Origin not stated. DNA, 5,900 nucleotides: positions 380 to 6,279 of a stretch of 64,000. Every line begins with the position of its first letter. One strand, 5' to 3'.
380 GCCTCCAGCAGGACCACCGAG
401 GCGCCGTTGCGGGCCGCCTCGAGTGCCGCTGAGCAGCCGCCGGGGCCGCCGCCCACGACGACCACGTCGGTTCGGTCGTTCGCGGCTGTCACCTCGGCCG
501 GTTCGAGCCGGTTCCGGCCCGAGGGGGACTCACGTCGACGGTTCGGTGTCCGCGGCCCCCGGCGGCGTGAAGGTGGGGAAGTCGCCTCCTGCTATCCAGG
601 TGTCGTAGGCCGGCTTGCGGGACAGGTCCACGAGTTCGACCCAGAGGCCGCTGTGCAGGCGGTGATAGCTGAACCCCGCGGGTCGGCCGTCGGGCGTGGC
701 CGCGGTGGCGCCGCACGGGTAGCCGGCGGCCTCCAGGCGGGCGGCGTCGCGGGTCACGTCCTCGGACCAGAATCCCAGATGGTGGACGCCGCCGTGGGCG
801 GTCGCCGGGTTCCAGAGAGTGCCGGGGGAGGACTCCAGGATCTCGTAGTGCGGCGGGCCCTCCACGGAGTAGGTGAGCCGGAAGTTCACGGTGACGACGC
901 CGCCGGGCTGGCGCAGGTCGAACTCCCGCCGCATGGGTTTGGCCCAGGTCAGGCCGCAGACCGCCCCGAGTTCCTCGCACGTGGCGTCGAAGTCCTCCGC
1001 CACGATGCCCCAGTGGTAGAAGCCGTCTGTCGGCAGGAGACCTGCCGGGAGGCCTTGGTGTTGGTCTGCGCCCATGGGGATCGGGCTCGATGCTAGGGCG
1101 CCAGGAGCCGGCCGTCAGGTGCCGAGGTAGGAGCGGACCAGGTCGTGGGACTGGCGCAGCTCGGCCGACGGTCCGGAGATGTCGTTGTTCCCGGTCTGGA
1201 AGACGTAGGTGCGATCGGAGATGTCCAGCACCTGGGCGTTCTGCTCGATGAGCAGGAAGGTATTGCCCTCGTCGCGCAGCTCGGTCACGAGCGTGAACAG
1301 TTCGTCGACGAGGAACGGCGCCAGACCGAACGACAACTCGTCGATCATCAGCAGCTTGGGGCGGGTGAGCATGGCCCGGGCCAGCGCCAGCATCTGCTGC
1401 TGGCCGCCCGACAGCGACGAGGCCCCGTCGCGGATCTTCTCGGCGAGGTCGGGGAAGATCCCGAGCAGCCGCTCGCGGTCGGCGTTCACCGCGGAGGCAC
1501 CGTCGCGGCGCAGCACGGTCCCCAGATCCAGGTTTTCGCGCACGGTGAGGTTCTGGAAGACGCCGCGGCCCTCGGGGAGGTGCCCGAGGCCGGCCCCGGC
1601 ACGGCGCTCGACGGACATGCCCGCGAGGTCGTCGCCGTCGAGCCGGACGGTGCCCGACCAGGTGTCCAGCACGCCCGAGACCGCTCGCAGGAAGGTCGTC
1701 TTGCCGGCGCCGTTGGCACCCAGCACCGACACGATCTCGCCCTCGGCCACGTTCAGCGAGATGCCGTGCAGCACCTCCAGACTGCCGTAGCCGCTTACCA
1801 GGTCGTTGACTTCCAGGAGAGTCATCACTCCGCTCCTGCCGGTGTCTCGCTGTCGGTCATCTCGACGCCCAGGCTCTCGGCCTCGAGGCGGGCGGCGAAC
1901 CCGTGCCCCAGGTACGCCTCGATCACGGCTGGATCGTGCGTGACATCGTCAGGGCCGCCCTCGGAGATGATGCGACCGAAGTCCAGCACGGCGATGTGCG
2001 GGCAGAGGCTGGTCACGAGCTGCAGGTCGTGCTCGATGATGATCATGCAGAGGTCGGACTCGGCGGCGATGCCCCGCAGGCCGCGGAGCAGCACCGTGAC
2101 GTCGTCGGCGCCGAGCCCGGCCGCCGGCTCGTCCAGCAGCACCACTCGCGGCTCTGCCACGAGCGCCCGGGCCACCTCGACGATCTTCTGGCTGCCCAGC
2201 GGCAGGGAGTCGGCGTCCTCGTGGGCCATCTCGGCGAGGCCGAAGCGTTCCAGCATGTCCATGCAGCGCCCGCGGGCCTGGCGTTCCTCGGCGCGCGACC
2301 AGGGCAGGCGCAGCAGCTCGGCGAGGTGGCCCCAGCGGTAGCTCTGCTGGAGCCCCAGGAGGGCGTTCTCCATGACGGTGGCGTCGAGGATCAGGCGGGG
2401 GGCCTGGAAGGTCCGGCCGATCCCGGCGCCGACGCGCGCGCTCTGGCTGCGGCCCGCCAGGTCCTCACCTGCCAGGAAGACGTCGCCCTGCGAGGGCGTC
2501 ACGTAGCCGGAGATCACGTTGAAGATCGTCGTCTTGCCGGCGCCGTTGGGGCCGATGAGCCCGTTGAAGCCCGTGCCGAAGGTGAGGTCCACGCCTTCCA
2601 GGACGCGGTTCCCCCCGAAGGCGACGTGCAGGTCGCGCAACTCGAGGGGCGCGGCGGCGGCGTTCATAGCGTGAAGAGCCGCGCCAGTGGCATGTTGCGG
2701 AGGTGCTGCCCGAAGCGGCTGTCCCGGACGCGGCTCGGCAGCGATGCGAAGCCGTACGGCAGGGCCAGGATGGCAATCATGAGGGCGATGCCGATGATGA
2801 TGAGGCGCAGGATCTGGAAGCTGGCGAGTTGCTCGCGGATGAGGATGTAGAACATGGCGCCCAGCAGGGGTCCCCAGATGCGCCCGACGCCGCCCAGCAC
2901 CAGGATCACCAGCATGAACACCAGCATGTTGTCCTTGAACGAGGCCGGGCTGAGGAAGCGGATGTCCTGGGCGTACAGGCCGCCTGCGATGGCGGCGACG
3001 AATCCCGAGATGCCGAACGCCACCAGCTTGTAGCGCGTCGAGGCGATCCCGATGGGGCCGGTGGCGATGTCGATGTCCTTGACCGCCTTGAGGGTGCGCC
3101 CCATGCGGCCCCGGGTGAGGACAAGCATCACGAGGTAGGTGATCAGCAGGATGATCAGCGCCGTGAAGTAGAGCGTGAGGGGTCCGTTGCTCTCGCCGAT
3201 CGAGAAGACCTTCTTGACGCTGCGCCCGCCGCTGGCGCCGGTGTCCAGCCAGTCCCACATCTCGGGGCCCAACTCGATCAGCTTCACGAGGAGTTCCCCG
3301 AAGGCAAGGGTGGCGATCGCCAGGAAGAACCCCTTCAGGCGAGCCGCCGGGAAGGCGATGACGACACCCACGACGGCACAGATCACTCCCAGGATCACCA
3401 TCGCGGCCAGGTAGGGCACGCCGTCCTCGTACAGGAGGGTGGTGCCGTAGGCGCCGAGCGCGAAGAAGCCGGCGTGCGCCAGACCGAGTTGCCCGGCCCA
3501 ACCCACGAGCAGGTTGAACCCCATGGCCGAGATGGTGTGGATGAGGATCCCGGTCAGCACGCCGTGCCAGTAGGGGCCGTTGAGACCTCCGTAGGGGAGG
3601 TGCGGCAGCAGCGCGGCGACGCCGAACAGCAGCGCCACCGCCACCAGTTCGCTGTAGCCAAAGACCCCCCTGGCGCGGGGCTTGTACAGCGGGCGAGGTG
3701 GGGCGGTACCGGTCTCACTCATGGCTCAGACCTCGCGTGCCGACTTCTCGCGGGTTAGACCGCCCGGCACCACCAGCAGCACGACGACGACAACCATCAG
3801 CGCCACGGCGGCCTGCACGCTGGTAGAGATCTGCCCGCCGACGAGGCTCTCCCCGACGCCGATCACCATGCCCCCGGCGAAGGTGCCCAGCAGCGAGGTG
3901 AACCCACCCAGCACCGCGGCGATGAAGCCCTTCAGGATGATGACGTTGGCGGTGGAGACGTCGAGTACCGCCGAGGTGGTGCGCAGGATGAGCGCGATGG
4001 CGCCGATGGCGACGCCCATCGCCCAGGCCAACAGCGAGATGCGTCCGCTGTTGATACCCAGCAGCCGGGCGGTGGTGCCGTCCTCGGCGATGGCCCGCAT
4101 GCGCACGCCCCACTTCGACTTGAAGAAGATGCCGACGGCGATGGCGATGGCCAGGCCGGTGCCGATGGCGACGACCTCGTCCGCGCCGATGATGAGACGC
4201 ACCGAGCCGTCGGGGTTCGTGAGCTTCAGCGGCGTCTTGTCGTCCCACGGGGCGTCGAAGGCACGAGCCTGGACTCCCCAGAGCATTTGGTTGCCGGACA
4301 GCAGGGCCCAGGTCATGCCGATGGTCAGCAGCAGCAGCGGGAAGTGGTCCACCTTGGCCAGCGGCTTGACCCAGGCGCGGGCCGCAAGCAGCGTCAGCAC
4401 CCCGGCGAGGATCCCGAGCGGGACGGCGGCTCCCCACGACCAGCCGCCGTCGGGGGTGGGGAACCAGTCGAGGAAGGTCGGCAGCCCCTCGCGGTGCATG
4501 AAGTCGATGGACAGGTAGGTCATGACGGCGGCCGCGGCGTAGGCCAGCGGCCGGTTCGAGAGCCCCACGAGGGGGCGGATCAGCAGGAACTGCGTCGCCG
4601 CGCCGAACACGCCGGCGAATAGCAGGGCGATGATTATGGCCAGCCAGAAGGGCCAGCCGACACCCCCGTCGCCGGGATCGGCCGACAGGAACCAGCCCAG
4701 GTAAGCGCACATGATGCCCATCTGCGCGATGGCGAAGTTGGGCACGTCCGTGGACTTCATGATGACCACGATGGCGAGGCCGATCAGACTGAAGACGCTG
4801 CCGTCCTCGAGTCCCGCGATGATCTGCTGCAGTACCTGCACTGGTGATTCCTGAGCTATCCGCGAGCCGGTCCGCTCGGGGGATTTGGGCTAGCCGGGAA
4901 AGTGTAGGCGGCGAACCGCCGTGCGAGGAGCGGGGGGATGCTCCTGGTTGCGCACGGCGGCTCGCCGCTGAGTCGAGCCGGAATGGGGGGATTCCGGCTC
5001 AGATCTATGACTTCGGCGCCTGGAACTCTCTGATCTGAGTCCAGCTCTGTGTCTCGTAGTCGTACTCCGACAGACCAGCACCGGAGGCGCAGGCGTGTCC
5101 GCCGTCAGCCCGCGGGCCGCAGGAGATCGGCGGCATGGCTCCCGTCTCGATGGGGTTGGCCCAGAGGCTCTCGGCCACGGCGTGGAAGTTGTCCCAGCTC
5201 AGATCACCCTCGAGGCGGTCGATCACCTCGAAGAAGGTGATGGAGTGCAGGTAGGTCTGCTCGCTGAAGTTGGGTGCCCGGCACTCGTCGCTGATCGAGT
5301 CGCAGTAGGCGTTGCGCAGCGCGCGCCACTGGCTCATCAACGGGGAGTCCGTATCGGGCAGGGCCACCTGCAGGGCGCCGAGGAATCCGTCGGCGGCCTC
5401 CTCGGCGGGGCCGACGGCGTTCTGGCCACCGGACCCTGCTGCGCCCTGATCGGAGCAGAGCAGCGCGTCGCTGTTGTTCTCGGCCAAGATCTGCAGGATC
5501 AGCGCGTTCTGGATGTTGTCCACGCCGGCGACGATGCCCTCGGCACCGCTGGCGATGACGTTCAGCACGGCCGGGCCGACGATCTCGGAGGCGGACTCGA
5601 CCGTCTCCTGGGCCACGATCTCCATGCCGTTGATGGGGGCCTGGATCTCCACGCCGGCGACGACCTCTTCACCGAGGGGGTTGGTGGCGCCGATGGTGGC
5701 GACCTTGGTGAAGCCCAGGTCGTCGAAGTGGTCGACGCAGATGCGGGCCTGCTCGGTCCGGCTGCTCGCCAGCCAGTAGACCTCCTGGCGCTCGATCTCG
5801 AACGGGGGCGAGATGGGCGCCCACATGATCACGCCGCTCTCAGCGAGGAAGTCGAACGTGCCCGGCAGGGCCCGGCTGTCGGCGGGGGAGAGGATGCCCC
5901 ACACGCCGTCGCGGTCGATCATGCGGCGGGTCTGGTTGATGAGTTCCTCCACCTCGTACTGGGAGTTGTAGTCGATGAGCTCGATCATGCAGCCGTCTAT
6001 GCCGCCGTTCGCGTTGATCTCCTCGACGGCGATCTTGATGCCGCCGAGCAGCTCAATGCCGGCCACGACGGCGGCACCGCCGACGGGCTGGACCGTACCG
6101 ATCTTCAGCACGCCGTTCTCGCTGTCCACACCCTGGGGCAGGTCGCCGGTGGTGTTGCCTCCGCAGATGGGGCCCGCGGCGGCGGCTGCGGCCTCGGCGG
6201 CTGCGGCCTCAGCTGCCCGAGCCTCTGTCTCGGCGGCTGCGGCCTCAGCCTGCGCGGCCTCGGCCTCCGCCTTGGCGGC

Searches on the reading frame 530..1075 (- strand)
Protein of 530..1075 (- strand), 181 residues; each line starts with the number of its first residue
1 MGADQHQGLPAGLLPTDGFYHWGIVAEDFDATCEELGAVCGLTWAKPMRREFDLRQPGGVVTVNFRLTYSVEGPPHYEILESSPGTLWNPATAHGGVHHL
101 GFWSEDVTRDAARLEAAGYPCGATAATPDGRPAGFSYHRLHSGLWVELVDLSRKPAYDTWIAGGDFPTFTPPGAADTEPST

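Call 35: search_protein_families(library=pfam, proteins=[window:530-1075:-], max_evalue=0.001)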
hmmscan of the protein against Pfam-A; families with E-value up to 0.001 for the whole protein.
window:530-1075:- (181 aa): 2 families
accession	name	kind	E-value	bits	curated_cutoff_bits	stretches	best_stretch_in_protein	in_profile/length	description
PF13669.12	Glyoxalase_4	-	1.2e-11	45.3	27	1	21-132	2-106/109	Glyoxalase/Bleomycin resistance protein/Dioxygenase superfamily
PF00903.31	Glyoxalase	-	0.00019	22.2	20.6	0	72-124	57-98/121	Glyoxalase/Bleomycin resistance protein/Dioxygenase superfamily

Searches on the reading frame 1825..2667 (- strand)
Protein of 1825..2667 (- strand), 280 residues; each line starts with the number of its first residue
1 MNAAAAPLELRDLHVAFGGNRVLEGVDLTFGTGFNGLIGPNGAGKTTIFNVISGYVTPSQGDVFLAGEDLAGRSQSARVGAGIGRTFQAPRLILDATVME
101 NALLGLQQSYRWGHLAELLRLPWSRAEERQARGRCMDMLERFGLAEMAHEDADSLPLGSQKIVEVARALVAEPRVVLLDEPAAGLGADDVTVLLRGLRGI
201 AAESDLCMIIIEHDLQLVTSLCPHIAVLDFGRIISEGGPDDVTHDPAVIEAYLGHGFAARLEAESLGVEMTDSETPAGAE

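Call 35: search_protein_families(library=pfam, proteins=[window:1825-2667:-], max_evalue=0.001)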
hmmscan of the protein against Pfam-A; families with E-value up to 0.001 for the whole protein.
window:1825-2667:- (280 aa): 4 families
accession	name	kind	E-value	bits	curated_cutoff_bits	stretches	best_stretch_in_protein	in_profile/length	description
PF00005.33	ABC_tran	-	4.6e-24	86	25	1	35-182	14-136/137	ABC transporter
PF12399.14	BCA_ABC_TP_C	-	1.8e-10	40.6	25.5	1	232-258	1-27/27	Branched-chain amino acid ATP-binding cassette transporter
PF13476.12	AAA_23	-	7e-06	27.2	27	1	23-52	10-39/201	AAA domain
PF13304.12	AAA_21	-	1.4e-05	25.8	27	1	34-54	1-27/304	AAA domain, putative AbiEii toxin, Type IV TA system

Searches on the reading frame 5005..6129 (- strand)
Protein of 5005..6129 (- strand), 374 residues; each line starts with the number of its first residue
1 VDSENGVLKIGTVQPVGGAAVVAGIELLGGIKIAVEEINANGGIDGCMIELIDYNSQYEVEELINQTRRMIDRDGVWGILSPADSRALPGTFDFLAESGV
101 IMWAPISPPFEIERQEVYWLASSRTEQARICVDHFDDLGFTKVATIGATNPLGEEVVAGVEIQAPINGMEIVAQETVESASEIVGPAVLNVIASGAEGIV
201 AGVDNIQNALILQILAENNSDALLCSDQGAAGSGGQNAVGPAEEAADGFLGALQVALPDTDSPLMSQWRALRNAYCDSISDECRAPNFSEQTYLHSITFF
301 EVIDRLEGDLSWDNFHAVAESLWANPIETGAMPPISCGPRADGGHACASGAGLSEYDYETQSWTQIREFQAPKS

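Call 35: search_protein_families(library=pfam, proteins=[window:5005-6129:-], max_evalue=0.001)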
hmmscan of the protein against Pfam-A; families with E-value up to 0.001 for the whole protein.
window:5005-6129:- (374 aa): 3 families
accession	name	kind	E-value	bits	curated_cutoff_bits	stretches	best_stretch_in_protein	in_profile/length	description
PF13458.12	Peripla_BP_6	-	4.5e-29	102.6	31.7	1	8-276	2-269/343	Periplasmic binding protein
PF01094.35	ANF_receptor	-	7.2e-07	29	25.4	1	31-213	6-195/353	Receptor family ligand binding region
PF13433.12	Peripla_BP_5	-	7.2e-06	25.8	27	1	9-80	2-73/363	Periplasmic binding protein domain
